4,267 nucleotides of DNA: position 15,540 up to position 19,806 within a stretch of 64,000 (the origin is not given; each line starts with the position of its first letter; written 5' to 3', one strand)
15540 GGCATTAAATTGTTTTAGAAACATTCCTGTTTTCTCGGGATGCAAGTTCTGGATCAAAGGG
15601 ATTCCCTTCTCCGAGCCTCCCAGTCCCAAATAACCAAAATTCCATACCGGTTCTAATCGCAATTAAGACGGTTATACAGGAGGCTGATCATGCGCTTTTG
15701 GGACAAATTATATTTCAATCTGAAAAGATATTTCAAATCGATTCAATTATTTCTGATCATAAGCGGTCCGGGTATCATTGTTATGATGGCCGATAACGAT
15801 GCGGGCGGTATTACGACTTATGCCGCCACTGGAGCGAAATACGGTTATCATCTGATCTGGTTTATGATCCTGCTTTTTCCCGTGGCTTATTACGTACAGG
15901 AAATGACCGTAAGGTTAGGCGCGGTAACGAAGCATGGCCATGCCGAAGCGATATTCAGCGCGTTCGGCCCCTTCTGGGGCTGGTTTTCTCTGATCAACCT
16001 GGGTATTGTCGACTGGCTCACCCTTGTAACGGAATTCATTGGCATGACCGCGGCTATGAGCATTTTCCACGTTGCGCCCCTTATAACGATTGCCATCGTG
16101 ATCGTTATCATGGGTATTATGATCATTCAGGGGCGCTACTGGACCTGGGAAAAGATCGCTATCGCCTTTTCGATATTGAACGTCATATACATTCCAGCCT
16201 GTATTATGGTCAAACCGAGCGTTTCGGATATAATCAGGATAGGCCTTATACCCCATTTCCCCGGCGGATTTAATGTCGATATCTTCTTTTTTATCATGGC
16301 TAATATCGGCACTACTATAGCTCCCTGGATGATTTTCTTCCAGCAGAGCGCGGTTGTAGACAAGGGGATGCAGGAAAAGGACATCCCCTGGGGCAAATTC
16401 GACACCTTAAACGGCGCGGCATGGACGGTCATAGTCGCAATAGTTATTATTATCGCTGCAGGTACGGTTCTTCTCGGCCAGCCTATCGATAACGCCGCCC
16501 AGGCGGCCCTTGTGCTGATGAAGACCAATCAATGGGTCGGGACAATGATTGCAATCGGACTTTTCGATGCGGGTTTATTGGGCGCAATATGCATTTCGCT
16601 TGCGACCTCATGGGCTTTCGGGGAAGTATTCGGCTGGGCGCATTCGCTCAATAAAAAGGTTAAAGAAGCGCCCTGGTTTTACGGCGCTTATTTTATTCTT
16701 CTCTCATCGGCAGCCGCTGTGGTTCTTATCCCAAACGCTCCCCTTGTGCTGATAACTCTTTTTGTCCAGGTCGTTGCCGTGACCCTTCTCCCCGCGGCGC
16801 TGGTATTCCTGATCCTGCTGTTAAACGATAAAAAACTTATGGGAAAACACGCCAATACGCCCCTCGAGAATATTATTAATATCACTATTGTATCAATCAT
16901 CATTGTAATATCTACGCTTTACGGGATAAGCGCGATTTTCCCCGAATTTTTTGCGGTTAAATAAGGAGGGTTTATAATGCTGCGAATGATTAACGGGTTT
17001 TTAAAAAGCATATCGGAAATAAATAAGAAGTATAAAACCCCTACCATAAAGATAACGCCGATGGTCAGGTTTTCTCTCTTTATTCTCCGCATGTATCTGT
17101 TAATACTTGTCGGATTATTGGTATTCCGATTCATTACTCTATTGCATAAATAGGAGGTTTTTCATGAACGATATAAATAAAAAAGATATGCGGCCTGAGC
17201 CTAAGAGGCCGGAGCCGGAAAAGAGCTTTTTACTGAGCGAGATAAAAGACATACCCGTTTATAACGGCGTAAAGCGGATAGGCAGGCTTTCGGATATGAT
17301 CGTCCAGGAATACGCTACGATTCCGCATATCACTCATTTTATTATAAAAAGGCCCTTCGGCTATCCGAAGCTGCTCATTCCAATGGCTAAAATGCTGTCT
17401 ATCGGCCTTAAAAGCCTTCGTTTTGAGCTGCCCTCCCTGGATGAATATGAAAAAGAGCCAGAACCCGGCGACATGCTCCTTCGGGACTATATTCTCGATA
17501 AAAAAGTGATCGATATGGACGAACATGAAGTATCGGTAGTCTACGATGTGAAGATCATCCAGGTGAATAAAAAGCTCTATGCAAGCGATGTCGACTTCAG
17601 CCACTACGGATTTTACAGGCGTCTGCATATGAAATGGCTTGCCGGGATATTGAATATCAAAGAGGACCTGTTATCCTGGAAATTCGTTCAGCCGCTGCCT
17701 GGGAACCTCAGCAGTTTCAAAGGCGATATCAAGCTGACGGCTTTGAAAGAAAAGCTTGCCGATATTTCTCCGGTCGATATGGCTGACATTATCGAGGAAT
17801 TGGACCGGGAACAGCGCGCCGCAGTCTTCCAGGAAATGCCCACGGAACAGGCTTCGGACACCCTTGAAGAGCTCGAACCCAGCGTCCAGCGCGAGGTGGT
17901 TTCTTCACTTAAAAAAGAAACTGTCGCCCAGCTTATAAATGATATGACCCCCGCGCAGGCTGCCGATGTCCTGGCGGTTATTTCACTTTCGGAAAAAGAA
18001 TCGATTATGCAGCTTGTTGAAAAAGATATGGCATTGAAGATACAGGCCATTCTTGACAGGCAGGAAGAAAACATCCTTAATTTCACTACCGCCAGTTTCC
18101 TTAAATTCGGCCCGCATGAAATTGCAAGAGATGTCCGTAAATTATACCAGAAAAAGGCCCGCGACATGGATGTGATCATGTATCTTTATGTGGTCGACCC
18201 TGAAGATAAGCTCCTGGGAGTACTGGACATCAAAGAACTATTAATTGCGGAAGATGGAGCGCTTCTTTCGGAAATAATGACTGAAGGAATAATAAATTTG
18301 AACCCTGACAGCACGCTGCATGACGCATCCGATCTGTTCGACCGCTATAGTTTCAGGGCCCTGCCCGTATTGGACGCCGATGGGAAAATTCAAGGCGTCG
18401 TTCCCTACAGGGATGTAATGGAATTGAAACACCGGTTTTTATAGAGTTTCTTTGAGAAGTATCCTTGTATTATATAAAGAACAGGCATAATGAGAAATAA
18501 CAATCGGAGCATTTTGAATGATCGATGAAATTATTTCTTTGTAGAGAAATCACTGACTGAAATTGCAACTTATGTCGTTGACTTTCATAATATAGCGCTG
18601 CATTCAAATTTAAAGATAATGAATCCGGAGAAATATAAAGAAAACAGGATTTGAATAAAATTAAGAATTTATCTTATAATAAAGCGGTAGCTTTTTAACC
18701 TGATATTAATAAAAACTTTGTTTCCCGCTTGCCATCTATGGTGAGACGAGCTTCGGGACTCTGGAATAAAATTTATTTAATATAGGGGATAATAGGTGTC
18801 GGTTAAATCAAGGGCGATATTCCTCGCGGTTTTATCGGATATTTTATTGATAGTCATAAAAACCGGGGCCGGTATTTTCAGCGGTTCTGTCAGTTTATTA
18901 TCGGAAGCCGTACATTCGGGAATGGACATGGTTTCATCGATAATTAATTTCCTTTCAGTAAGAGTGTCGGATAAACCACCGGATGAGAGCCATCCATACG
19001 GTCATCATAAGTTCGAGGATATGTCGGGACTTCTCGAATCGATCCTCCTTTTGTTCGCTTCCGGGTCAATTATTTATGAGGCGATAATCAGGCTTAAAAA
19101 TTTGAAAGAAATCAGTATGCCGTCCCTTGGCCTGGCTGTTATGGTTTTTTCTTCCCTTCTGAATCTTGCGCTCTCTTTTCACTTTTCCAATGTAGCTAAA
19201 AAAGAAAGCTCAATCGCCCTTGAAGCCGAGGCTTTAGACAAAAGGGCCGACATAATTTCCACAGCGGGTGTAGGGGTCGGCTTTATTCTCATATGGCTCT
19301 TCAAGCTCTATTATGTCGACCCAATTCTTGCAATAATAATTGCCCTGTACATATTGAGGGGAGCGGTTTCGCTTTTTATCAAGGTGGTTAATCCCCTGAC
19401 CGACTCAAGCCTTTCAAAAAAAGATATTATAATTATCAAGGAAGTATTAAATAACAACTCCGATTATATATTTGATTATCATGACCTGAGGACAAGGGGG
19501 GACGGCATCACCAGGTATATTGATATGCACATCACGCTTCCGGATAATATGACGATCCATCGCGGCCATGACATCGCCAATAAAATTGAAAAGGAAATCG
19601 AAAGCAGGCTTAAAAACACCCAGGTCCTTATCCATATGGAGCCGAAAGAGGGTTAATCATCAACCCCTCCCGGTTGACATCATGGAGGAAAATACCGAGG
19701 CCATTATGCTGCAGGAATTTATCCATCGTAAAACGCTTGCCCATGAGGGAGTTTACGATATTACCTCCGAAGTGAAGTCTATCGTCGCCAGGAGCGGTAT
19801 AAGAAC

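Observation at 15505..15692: Candidate Mg2+-sensing leader peptide whose EPP codons are the anti-Shine-Dalgarno of the Nramp gene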

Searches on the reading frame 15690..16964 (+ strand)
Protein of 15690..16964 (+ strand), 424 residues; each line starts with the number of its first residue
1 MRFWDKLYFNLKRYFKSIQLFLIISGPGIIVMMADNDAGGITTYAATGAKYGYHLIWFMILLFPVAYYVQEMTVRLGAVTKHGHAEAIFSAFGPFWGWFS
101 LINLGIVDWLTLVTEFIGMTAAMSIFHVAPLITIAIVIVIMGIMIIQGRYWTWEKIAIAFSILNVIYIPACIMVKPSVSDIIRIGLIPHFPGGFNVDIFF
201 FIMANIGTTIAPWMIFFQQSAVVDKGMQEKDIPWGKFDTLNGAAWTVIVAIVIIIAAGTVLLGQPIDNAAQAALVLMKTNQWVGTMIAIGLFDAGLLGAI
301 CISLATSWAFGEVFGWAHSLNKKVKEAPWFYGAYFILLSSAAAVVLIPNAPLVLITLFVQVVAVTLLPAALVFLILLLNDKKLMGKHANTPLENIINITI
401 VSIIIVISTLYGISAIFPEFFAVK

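Call 6: search_protein_families(library=pfam, proteins=[window:15690-16964:+], max_evalue=0.01)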
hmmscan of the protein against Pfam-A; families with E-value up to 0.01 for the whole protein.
window:15690-16964:+ (424 aa): 1 family
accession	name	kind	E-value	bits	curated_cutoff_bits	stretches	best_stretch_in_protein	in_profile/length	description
PF01566.24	Nramp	-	9.2e-71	239.2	29.8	1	41-390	1-356/357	Natural resistance-associated macrophage protein-like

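Call 7: search_protein_families(library=ncbifam, proteins=[window:15690-16964:+], max_evalue=0.01)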
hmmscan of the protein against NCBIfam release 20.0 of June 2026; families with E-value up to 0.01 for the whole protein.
window:15690-16964:+ (424 aa): 3 families
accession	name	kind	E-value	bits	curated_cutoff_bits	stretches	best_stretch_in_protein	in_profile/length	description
NF001923.0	PRK00701.1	subfamily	1.1e-25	90.2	430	1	15-408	27-428/439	Mn(2+) uptake NRAMP transporter MntH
TIGR01197.1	nramp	subfamily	2.2e-14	53.6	272.5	1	24-230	6-214/390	metal ion transporter, metal ion (Mn2+/Fe2+) transporter (Nramp) family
NF037982.1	Nramp_1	equivalog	3.1e-10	39.8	50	1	26-207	1-184/404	Nramp family divalent metal transporter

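Call 14: find_homologous_proteins(query=window:15690-16964:+, max_evalue=1e-50)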
Query window:15690-16964:+ (424 aa): 7770 proteins with E <= 1e-50 among 8000 candidates; the best 120 are listed.
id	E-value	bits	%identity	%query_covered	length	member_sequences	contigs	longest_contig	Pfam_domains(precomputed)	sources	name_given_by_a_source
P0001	1.2e-255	866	92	100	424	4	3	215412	PF01566.26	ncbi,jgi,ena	jgi:NRAMP (natural resistance-associated macrophage protein)-like metal ion transporter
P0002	7.6e-209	712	76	99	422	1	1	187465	PF01566.26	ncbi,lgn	-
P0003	4.0e-204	696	75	99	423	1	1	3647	PF01566.26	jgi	jgi:NRAMP (natural resistance-associated macrophage protein)-like metal ion transporter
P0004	5.6e-204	696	75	99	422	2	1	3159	PF01566.26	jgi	jgi:Mn2+/Fe2+ NRAMP family transporter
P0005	1.7e-203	694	75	99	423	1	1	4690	PF01566.26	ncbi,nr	ncbi:MAG: divalent metal cation transporter [Chitinivibrionales bacterium]|nr:divalent metal cation 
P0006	5.7e-203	693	74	100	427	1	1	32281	PF01566.26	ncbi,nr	ncbi:MAG: divalent metal cation transporter [bacterium]|nr:divalent metal cation transporter [bacter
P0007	7.8e-203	692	75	99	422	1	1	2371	PF01566.26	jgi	jgi:NRAMP (natural resistance-associated macrophage protein)-like metal ion transporter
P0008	7.8e-203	692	75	99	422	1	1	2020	PF01566.26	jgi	jgi:NRAMP (natural resistance-associated macrophage protein)-like metal ion transporter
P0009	6.5e-202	689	73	99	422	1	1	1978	PF01566.26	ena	-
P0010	6.8e-202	689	73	100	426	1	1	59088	PF01566.26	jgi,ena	-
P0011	1.9e-201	688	74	99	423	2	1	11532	PF01566.26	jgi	jgi:NRAMP (natural resistance-associated macrophage protein)-like metal ion transporter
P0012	3.1e-201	687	74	99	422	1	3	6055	PF01566.26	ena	-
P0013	4.7e-201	686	74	99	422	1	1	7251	PF01566.26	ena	-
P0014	1.1e-200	685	74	99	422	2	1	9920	PF01566.26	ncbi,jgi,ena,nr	ncbi:MAG: divalent metal cation transporter [bacterium]|nr:divalent metal cation transporter [bacter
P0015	1.2e-200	685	74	99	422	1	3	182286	PF01566.26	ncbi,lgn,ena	-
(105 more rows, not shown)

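Call 45: find_encoding_contigs(protein=P0002, flank=2500, max_places=1)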
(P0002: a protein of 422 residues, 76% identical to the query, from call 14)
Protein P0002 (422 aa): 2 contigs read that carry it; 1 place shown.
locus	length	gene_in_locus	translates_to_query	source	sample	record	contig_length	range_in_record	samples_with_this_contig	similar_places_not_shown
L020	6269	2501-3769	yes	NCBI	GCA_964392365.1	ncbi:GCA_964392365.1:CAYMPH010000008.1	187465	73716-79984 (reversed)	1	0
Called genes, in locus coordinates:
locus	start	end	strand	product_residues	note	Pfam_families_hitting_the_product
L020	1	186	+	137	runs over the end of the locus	PF01814:Hemerythrin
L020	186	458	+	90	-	PF04359:DUF493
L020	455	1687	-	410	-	PF01266:DAO (faint), PF03486:HI0933_like, PF07992:Pyr_redox_2 (faint), PF13454:NAD_binding_9 (faint), PF22780:HI0933_like_1st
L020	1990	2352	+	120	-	PF01740:STAS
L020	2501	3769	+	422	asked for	PF01566:Nramp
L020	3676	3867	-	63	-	-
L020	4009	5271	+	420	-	PF05239:PRC (weak), PF03448:MgtE_N, PF00571:CBS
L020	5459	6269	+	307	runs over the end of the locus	PF01545:Cation_efflux, PF16916:ZT_dimer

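Call 46: find_encoding_contigs(protein=P0006, flank=2500, max_places=1)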
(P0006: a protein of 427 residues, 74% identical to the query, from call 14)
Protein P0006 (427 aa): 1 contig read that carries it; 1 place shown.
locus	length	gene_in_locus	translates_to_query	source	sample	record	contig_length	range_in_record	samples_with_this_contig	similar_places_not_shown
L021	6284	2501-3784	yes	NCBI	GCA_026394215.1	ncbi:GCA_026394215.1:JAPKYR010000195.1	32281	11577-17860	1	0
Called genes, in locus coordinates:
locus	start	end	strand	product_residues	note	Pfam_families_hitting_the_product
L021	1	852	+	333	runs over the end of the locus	PF04851:ResIII, PF00270:DEAD, PF00271:Helicase_C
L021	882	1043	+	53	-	-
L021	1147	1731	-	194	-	-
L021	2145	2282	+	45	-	-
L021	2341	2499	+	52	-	-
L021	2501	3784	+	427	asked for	PF01566:Nramp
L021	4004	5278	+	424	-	PF03448:MgtE_N, PF00571:CBS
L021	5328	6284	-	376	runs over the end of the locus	-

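Call 47: find_encoding_contigs(protein=P0010, flank=2500, max_places=1)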
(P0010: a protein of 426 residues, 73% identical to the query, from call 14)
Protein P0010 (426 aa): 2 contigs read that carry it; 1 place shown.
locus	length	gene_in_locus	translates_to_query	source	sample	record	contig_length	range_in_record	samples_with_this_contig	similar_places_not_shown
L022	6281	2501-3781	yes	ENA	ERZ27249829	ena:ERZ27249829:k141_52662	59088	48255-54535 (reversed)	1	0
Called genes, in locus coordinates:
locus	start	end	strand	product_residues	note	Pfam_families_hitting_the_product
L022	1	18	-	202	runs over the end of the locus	-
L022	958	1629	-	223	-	PF09603:Fib_succ_major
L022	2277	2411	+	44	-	-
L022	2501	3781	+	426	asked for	PF01566:Nramp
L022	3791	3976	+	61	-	-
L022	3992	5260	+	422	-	PF03448:MgtE_N, PF14841:FliG_M (faint), PF00571:CBS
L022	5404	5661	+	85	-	PF00381:PTS-HPr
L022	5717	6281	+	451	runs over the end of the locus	PF04966:OprB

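Call 48: find_encoding_contigs(protein=P0015, flank=2500, max_places=1)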
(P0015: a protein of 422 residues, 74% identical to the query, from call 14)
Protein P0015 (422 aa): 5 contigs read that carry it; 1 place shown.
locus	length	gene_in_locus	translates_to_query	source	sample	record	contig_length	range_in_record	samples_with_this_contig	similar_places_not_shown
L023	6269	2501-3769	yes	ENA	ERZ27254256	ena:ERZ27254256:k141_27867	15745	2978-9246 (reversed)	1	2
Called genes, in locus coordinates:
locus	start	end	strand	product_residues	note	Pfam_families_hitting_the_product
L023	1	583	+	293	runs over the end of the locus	PF02775:TPP_enzyme_C, PF12367:PFO_beta_C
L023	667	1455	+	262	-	-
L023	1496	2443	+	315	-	PF00056:Ldh_1_N, PF03721:UDPG_MGDP_dh_N (faint), PF02866:Ldh_1_C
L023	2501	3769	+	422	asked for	PF01566:Nramp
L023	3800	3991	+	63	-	-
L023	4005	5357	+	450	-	PF03448:MgtE_N, PF00571:CBS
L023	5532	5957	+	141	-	PF01250:Ribosomal_S6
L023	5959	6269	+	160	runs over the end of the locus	PF00436:SSB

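Call 55: search_solved_structures(query=window:15690-16964:+, max_evalue=0.00001, show_alignments=1)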
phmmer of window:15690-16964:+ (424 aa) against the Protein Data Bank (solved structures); distinct sequences matched with E-value up to 0.00001: 14.
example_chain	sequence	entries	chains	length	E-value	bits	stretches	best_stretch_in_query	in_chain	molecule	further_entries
7qia_A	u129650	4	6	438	1.1e-60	209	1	12-409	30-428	Divalent metal cation transporter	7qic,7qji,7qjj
10ky_A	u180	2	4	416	4.5e-14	55.4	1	9-409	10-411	Divalent metal cation transporter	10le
8e6n_A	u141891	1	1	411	2.8e-12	49.5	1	14-407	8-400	Divalent metal cation transporter MntH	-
6d91_A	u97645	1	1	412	3e-12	49.4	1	14-407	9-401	Divalent metal cation transporter MntH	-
8e6i_A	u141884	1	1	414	3.6e-12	49.1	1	18-407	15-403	Divalent metal cation transporter MntH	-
8e5s_A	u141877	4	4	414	1.8e-11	46.8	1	18-407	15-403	Divalent metal cation transporter MntH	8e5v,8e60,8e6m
8e6l_A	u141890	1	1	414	3.2e-11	46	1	18-407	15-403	Divalent metal cation transporter MntH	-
8e6h_A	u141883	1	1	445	7.1e-11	44.9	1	19-407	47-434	Divalent metal cation transporter MntH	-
6c3i_A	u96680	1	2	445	1.5e-10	43.8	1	21-407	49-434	Divalent metal cation transporter MntH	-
5kte_A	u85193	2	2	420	7.8e-10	41.4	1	19-407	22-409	Divalent metal cation transporter MntH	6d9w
5m95_A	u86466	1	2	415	1.3e-09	40.7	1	37-414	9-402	Divalent metal cation transporter MntH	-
5m94_A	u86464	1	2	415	1.7e-09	40.3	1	36-414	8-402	Divalent metal cation transporter MntH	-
7phq_B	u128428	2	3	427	3.1e-09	39.5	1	37-414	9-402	Divalent metal cation transporter MntH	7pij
9f6n_A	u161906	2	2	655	1.6e-06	30.5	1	21-222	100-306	Natural resistance-associated macrophage protein 2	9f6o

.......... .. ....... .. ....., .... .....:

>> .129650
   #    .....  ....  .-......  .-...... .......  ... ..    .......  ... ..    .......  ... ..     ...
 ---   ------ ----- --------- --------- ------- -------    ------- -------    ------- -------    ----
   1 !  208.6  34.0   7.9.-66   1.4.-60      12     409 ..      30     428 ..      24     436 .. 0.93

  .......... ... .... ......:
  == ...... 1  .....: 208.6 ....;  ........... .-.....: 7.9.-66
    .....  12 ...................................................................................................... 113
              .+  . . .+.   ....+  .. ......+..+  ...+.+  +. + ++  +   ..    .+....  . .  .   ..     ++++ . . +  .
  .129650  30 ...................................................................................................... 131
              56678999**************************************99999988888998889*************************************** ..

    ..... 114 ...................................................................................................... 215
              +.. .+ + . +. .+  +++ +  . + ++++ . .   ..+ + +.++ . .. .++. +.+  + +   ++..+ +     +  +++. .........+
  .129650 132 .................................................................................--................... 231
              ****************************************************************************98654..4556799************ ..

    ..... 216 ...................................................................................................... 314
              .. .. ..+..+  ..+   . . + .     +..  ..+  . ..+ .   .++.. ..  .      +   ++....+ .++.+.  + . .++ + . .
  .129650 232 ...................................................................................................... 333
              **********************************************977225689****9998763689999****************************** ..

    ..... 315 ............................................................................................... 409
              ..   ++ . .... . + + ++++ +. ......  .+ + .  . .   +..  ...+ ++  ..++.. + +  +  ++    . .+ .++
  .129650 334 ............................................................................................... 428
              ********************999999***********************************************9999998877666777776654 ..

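Call 66: list_cluster_members(proteins=[P0001, window:15690-16961:+])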
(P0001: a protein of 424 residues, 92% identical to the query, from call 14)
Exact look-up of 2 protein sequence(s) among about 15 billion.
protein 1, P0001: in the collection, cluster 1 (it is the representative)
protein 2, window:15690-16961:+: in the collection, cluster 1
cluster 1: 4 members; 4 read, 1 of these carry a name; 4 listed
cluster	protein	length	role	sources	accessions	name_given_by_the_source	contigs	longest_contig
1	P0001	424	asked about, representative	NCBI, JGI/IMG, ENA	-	NRAMP (natural resistance-associated macrophage protein)-like metal ion transporter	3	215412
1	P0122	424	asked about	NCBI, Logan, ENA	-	-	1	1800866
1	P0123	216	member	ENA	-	-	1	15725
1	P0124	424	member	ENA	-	-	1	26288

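Call 67: find_encoding_contigs(protein=P0124, flank=2500, max_places=3)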
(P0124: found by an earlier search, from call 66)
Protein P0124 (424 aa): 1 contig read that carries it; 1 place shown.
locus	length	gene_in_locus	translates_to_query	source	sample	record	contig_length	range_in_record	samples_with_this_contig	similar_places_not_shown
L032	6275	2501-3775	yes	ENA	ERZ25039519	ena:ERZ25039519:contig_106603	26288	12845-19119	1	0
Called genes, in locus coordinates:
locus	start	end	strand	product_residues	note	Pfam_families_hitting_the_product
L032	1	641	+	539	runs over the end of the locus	PF13600:DUF4140, PF13598:DUF4139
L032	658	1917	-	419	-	PF05977:MFS_3, PF07690:MFS_1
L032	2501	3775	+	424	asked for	PF01566:Nramp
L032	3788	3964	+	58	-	-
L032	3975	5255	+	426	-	PF03448:MgtE_N, PF00571:CBS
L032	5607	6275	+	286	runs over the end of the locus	PF01545:Cation_efflux, PF16916:ZT_dimer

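Call 68: find_encoding_contigs(protein=P0123, flank=2500, max_places=3)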
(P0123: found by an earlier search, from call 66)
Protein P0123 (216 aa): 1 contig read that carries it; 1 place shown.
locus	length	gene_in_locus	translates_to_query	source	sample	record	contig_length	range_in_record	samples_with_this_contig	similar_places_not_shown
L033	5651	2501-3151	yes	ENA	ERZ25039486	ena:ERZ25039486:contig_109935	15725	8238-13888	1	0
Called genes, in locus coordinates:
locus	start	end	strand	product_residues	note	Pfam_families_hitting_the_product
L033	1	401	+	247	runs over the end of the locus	PF12760:Zn_ribbon_IS1595, PF23451:Zn_ribbon_PaaD (weak), PF12762:DDE_Tnp_IS1595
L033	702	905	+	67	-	-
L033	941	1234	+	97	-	-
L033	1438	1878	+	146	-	-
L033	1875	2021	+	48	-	-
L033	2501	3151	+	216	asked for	PF01566:Nramp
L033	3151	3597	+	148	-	PF01566:Nramp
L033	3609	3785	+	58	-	-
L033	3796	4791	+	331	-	PF03448:MgtE_N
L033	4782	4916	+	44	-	-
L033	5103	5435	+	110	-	-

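Call 88: find_homologous_proteins(query=L022:2277-2408:+, max_evalue=10)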
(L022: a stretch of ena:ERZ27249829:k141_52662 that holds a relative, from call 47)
Query L022:2277-2408:+ (44 aa): 1 proteins with E <= 10 among 1 candidates.
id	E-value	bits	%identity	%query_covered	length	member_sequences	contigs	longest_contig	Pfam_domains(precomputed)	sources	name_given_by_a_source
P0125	7.8e-21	89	100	100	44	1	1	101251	-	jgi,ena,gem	jgi:hypothetical protein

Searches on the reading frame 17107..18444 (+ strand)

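Call 6: search_protein_families(library=pfam, proteins=[window:17107-18444:+], max_evalue=0.01)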
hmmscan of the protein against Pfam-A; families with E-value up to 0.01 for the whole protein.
window:17107-18444:+ (445 aa): 4 families
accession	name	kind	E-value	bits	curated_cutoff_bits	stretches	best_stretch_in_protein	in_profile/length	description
PF03448.22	MgtE_N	-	4.4e-18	66.1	25.9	1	221-316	2-97/102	MgtE intracellular N domain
PF00571.33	CBS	-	9.8e-16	58.3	24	1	388-440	2-54/57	CBS domain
PF05239.21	PRC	-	4.2e-05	23.9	21.2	0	39-94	2-58/78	PRC-barrel domain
PF14841.11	FliG_M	-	0.00067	20.3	25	0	238-267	17-46/76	FliG middle domain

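Call 7: search_protein_families(library=ncbifam, proteins=[window:17107-18444:+], max_evalue=0.01)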
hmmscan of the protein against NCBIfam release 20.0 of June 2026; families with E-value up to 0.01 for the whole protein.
window:17107-18444:+ (445 aa): 19 families
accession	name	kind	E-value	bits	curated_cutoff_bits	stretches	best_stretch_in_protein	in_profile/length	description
TIGR00400.1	mgtE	equivalog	2e-30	106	232.75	1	207-440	17-250/450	magnesium transporter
NF038279.1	TF_CBS_SpxR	exception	7.1e-06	25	600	1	352-439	217-303/427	CBS-HotDog domain-containing transcription factor SpxR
NF005869.0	PRK07807.1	equivalog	2.4e-05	23.6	549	1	326-436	96-199/479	GuaB1 family IMP dehydrogenase-related protein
NF011446.0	PRK14869.2-2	equivalog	4.4e-05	22.1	601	1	386-432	77-123/576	putative manganese-dependent inorganic diphosphatase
TIGR01303.1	IMP_DH_rel_1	equivalog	5.4e-05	22.3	562.75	1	333-433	100-194/475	GuaB1 family IMP dehydrogenase-related protein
NF002505.0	PRK01862.1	equivalog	5.5e-05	22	482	1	357-438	478-567/577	ClcB-like voltage-gated chloride channel protein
NF041552.1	TF_PrdR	equivalog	0.00011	20.7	795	0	362-439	42-123/577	sigma-54 dependent transcriptional regulator PrdR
NF052358.1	GMPRedGuaB1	equivalog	0.00014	21.2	675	1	315-435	85-198/479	GMP reductase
NF011440.0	PRK14869.1-2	equivalog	0.00014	20.7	746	1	390-441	247-298/541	putative manganese-dependent inorganic diphosphatase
NF011445.0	PRK14869.2-1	equivalog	0.00014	20.4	483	1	387-439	70-122/548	putative manganese-dependent inorganic diphosphatase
TIGR01186.1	proV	subfamily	0.00017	20.8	326.6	1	340-436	261-352/363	betaine/proline/choline family ABC transporter ATP-binding protein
TIGR01302.1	IMP_dehydrog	equivalog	0.0002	20.4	481.5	1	334-441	93-200/450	IMP dehydrogenase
NF011443.0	PRK14869.1-5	equivalog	0.00034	19.2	335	1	385-442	248-305/546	putative manganese-dependent inorganic diphosphatase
NF011447.0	PRK14869.2-3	equivalog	0.00046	18.9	522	1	389-440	72-123/540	putative manganese-dependent inorganic diphosphatase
NF011449.0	PRK14869.2-5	equivalog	0.00088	18.4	411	1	379-439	61-122/451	putative manganese-dependent inorganic diphosphatase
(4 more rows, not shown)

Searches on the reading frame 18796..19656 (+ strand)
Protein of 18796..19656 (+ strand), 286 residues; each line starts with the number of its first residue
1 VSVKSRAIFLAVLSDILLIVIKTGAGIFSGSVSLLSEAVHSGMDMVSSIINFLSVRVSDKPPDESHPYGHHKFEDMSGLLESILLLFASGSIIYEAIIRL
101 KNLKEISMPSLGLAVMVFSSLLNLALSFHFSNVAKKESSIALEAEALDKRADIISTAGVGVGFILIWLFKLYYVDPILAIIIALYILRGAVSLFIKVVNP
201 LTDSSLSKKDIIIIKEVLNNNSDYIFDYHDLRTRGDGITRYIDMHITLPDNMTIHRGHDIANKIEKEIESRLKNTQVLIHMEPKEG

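Call 6: search_protein_families(library=pfam, proteins=[window:18796-19656:+], max_evalue=0.01)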
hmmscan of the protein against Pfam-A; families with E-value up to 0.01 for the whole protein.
window:18796-19656:+ (286 aa): 2 families
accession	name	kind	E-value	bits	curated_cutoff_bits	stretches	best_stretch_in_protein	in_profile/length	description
PF01545.26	Cation_efflux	-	2.8e-47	161.5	26.6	1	8-198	1-194/198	Cation efflux family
PF16916.11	ZT_dimer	-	7.3e-20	71.2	26.7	1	207-283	2-77/78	Dimerisation domain of Zinc Transporter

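Call 7: search_protein_families(library=ncbifam, proteins=[window:18796-19656:+], max_evalue=0.01)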
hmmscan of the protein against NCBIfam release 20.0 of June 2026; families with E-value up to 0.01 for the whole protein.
window:18796-19656:+ (286 aa): 10 families
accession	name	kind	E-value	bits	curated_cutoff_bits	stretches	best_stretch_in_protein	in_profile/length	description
TIGR01297.1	CDF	superfamily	1.1e-71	241.4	82.35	1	5-284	2-283/285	cation diffusion facilitator family transporter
NF050169.1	CatEfflxFieF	equivalog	4.6e-57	193.4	420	1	10-283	10-281/282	cation efflux pump FieF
NF052621.1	MngEfTpMntE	equivalog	1.2e-53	182.5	500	1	9-285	7-283/293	manganese efflux transporter MntE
NF007064.0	PRK09509.1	equivalog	3.4e-47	160.9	447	1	5-284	10-287/300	CDF family cation-efflux transporter FieF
NF033615.1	CDF_MamM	equivalog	3.5e-41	141.3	350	1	6-282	10-287/290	magnetosome biogenesis CDF transporter MamM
NF033616.1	CDF_MamB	equivalog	2.4e-40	138.8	350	1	4-276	5-275/284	magnetosome biogenesis CDF transporter MamB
NF052602.1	Zn_efflux_Cdf31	equivalog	2.4e-34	119.1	460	1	6-285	8-291/299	CDF family zinc efflux transporter Cdf31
NF040994.1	MamV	equivalog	5.1e-25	88.2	500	1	4-276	10-279/319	CDF transporter MamV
NF002923.0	PRK03557.1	equivalog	5.3e-24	85.1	408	1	6-248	19-259/313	CDF family zinc transporter ZitB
NF033827.1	CDF_efflux_DmeF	equivalog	3.7e-10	39.7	250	2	12-125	22-135/309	CDF family Co(II)/Ni(II) efflux transporter DmeF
